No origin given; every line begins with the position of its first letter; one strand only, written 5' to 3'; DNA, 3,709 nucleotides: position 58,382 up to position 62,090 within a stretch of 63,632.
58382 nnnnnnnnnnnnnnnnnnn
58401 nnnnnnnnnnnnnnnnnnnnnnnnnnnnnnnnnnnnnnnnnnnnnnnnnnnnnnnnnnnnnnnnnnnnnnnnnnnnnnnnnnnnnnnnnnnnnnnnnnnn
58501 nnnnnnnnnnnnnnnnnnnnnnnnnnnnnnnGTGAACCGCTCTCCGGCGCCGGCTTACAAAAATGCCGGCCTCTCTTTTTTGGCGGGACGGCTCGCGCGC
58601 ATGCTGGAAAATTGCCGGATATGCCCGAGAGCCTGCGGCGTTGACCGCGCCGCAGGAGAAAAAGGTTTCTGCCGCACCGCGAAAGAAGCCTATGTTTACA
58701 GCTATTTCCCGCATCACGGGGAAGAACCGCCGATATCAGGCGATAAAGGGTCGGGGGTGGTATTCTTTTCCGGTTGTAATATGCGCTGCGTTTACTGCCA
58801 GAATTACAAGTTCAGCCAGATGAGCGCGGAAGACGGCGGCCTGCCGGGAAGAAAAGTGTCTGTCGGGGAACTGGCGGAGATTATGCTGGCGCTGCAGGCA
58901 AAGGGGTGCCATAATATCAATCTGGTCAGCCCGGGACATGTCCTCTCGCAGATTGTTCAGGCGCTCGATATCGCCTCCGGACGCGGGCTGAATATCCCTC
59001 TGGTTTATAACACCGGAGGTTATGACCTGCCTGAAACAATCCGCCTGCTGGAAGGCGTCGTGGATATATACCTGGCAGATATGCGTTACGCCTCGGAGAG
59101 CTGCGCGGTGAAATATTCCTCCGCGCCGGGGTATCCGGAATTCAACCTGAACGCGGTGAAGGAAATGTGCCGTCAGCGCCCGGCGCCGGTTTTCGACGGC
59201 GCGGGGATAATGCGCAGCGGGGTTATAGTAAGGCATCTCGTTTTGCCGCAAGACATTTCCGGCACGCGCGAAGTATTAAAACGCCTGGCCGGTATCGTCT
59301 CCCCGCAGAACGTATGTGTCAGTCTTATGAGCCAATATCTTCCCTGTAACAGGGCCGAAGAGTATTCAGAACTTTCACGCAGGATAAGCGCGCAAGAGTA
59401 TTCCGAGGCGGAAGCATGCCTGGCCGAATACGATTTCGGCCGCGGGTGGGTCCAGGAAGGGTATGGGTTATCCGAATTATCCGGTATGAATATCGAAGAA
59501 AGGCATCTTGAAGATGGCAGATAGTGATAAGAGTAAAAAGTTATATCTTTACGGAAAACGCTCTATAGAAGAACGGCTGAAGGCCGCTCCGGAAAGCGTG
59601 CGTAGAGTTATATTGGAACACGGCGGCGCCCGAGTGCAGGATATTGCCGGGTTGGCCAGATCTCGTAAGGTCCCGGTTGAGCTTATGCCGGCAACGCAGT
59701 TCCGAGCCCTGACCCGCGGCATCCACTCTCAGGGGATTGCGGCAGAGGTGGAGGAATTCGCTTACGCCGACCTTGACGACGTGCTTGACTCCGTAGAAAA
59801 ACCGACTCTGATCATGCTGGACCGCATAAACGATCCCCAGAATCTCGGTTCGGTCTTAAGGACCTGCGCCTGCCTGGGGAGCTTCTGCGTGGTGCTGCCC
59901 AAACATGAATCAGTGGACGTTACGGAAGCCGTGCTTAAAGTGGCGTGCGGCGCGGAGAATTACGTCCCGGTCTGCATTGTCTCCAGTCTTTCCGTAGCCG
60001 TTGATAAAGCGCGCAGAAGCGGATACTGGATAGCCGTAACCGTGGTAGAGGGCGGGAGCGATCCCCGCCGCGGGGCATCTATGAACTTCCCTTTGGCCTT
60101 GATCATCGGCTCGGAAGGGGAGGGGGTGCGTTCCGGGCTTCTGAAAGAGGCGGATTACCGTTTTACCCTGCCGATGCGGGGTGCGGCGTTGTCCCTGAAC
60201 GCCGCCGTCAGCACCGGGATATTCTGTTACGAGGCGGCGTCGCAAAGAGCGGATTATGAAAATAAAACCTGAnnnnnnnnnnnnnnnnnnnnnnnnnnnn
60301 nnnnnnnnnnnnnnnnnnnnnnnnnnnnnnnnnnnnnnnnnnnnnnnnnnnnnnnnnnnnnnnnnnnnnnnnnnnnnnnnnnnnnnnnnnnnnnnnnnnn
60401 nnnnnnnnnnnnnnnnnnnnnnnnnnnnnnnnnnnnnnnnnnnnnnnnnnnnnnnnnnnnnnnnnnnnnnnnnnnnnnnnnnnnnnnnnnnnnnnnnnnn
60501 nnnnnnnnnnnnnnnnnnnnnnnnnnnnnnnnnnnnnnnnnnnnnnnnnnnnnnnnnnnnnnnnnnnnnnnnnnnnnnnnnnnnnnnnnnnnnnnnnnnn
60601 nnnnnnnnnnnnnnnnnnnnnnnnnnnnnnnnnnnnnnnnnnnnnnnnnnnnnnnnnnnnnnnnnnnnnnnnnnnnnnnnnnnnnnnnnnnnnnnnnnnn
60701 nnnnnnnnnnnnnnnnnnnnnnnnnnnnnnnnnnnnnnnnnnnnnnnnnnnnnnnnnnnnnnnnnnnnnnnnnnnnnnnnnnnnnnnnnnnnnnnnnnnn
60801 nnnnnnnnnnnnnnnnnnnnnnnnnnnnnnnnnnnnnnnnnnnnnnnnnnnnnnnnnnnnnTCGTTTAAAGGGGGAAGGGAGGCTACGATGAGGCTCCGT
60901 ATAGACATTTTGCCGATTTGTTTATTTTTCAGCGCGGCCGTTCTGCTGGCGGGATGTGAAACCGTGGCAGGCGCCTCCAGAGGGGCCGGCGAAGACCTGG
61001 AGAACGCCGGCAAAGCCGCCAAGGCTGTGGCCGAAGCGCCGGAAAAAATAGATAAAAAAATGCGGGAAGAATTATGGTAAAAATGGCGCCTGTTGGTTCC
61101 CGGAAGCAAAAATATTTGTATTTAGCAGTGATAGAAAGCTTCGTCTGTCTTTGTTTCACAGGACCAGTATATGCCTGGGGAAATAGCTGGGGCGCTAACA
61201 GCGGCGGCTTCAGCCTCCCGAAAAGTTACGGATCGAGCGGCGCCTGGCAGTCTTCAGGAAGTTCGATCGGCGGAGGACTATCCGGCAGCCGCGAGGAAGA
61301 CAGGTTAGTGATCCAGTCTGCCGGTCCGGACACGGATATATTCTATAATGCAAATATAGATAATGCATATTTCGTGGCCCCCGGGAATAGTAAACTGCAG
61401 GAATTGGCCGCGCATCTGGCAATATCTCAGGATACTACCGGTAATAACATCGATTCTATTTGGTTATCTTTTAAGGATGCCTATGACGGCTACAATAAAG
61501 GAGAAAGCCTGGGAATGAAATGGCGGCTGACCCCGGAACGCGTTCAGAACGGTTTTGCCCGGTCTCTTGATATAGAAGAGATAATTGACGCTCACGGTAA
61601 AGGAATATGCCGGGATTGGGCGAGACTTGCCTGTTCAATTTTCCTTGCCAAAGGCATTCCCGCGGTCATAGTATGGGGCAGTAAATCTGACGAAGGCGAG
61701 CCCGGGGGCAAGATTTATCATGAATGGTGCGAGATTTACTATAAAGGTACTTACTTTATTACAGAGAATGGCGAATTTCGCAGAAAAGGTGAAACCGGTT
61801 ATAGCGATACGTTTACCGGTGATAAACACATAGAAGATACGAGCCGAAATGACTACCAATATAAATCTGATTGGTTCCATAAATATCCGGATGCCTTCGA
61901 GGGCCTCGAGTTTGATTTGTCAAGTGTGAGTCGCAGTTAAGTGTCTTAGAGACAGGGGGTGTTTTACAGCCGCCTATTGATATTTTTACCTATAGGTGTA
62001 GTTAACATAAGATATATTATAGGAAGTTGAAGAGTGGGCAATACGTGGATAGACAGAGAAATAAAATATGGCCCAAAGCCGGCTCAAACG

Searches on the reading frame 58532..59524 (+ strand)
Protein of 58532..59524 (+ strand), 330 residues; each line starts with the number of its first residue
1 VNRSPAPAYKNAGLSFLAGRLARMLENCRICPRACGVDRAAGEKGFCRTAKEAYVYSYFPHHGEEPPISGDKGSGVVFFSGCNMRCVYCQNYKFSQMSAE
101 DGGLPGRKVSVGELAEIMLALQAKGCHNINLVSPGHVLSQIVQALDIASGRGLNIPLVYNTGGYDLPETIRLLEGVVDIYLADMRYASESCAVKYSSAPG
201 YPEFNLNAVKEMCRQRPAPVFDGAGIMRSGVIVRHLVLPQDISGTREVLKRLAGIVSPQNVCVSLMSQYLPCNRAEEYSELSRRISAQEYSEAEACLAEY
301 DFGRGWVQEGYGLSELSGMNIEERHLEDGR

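Call 49: search_protein_families(library=pfam, proteins=[window:58532-59524:+], max_evalue=0.01)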
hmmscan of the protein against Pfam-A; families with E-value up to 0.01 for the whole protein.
window:58532-59524:+ (330 aa): 2 families
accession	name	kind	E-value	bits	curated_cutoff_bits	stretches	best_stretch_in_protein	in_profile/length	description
PF04055.27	Radical_SAM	-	6.8e-10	39.8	29.5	1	76-180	1-105/166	Radical SAM superfamily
PF13353.11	Fer4_12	-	0.005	17.6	22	1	76-129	9-56/137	4Fe-4S single cluster domain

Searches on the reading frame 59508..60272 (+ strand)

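Call 49: search_protein_families(library=pfam, proteins=[window:59508-60272:+], max_evalue=0.01)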
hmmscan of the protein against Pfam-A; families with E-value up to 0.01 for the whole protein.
window:59508-60272:+ (254 aa): 2 families
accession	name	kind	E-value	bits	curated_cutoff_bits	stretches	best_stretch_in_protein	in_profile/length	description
PF00588.24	SpoU_methylase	-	2.4e-33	115.7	29.7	1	101-241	3-142/142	SpoU rRNA Methylase family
PF08032.17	SpoU_sub_bind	-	3.7e-14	53.2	22.8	1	13-86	1-75/76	RNA 2'-O ribose methyltransferase substrate binding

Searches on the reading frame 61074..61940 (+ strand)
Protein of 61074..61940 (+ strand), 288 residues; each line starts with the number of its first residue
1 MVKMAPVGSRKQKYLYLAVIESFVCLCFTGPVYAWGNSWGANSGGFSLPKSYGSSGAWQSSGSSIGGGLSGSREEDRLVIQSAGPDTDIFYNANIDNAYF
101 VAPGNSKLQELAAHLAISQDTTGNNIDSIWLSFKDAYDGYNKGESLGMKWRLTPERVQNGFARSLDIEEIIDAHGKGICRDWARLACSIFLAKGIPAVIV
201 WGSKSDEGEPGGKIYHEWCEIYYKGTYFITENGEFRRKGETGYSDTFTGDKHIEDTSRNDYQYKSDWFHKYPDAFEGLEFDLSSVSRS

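Call 49: search_protein_families(library=pfam, proteins=[window:61074-61940:+], max_evalue=0.01)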
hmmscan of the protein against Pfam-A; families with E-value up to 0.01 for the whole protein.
window:61074-61940:+ (288 aa): 2 families
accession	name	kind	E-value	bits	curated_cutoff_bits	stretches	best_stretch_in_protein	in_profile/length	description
PF01841.26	Transglut_core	-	2.7e-09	37.7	23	1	163-226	39-102/108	Transglutaminase-like superfamily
PF04473.18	DUF553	-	0.00067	19.6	20.5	1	137-230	32-111/140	Transglutaminase-like domain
